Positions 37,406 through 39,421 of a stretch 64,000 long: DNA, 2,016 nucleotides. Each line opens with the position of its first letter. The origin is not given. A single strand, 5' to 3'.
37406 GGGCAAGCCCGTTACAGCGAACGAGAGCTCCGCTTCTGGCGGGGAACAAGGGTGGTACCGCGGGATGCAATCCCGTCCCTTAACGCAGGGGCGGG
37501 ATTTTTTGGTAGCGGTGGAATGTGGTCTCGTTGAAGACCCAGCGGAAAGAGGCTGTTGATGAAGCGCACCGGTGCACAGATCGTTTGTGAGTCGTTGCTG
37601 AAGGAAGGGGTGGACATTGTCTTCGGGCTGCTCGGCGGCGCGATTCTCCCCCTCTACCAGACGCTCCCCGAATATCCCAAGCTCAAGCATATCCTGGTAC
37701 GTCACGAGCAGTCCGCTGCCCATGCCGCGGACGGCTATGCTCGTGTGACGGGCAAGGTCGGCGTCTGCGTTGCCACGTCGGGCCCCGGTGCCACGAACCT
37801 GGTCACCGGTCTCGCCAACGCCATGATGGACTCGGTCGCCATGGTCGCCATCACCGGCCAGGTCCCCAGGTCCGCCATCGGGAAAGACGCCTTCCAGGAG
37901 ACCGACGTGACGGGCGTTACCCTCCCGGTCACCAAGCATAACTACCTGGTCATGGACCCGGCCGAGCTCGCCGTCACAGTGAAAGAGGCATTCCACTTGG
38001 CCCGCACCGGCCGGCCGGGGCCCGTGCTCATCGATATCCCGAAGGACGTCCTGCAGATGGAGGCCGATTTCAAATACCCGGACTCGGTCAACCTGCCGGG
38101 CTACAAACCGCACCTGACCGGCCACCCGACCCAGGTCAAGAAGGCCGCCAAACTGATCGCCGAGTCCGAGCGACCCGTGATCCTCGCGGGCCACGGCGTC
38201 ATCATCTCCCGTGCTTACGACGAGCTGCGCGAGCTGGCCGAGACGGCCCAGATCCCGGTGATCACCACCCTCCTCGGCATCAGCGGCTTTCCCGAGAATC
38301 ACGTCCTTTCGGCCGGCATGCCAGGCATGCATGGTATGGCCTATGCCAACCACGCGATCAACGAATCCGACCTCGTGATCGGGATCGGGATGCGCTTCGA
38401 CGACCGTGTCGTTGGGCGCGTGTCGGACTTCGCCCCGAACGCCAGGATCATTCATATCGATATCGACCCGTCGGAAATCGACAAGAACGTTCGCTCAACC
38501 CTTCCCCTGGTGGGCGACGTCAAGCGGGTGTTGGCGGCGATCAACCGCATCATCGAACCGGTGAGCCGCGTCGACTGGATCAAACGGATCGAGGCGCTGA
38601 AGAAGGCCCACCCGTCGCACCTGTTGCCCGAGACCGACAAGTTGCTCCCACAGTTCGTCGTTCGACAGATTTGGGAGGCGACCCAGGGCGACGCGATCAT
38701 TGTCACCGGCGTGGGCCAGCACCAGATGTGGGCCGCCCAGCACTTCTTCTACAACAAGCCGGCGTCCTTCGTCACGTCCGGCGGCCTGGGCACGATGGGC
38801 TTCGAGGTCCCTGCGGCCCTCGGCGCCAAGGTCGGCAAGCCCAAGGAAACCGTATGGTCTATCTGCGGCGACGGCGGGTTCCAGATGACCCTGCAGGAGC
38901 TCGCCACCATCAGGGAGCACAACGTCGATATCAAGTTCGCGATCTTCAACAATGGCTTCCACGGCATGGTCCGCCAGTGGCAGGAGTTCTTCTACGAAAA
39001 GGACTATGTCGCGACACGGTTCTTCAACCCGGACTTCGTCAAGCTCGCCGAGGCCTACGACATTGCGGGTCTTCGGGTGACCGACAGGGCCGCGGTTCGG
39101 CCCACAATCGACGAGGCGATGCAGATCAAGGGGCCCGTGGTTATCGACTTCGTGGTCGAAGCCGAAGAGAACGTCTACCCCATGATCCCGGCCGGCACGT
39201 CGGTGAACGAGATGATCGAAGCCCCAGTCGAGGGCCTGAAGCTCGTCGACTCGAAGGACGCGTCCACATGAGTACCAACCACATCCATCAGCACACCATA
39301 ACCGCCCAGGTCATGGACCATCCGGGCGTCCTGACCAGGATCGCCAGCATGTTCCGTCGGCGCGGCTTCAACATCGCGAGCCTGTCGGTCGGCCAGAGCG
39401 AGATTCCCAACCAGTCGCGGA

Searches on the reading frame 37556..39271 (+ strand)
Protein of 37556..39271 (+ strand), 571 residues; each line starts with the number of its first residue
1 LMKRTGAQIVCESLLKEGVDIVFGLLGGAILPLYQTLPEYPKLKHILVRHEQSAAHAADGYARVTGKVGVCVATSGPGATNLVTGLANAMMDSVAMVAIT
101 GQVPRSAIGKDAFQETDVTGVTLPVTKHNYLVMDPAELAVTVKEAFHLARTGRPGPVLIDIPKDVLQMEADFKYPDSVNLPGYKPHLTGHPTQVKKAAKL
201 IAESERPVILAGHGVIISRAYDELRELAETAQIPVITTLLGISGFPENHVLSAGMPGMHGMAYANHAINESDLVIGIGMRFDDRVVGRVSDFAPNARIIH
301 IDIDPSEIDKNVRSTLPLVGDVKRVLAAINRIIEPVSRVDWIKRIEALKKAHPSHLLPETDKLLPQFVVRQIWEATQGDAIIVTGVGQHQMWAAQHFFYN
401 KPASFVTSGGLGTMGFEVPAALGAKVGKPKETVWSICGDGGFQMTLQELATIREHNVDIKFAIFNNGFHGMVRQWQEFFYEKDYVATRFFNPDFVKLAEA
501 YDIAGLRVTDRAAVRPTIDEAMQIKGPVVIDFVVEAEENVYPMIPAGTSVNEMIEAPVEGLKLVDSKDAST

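Call 16: find_encoding_contigs(protein=window:37556-39271:+, flank=3000, max_places=3)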
Protein window:37556-39271:+ (571 aa): no gene with exactly this product is on record in the collection.

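Call 17: search_protein_families(library=ncbifam, proteins=[window:37556-39271:+], max_evalue=0.001)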
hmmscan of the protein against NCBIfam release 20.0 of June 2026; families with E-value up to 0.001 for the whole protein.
window:37556-39271:+ (571 aa): 54 families (the best 25 are shown)
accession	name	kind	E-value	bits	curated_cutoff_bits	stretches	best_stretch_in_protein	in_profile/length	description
NF004710.0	PRK06048.1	equivalog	1.4e-246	819.3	976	1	3-555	7-558/561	acetolactate synthase large subunit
TIGR00118.1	acolac_lg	equivalog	5.6e-235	781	538.35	1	5-555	2-555/557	biosynthetic-type acetolactate synthase large subunit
NF005860.0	PRK07789.1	equivalog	5.4e-225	748.4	881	1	3-554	33-598/615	acetolactate synthase large subunit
NF005651.0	PRK07418.1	subfamily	2.7e-215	716.2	942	1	2-557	17-582/617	acetolactate synthase large subunit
NF005824.0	PRK07710.1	equivalog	3.8e-213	709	976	1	4-554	17-568/573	acetolactate synthase large subunit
NF004919.0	PRK06276.1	equivalog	3.8e-213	709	866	1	5-556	2-559/582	acetolactate synthase large subunit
NF005228.0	PRK06725.1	equivalog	4.6e-207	688.7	991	1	4-554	16-565/571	acetolactate synthase large subunit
NF006319.0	PRK08527.1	equivalog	1.8e-196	653.9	905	1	1-554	1-558/565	acetolactate synthase large subunit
NF006524.0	PRK08978.1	equivalog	9.4e-193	641.4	738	1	5-556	2-546/548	acetolactate synthase 2 catalytic subunit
NF006581.0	PRK09107.1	equivalog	2.5e-186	620.5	974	1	3-555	10-574/595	acetolactate synthase 3 large subunit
NF005409.0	PRK06965.1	equivalog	1.1e-184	615.2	1035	1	4-554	21-581/587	acetolactate synthase 3 catalytic subunit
NF005584.0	PRK07282.1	equivalog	2.3e-184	614.1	970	1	3-555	9-561/566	acetolactate synthase large subunit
NF005058.0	PRK06466.1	equivalog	7.2e-181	602.6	951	1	4-554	4-567/574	acetolactate synthase 3 large subunit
NF006016.1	PRK08155.1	equivalog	3.4e-180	600.2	870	1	3-555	2-553/554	acetolactate synthase large subunit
NF006525.0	PRK08979.1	equivalog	3.3e-172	573.9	1084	1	2-554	2-565/572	acetolactate synthase 3 large subunit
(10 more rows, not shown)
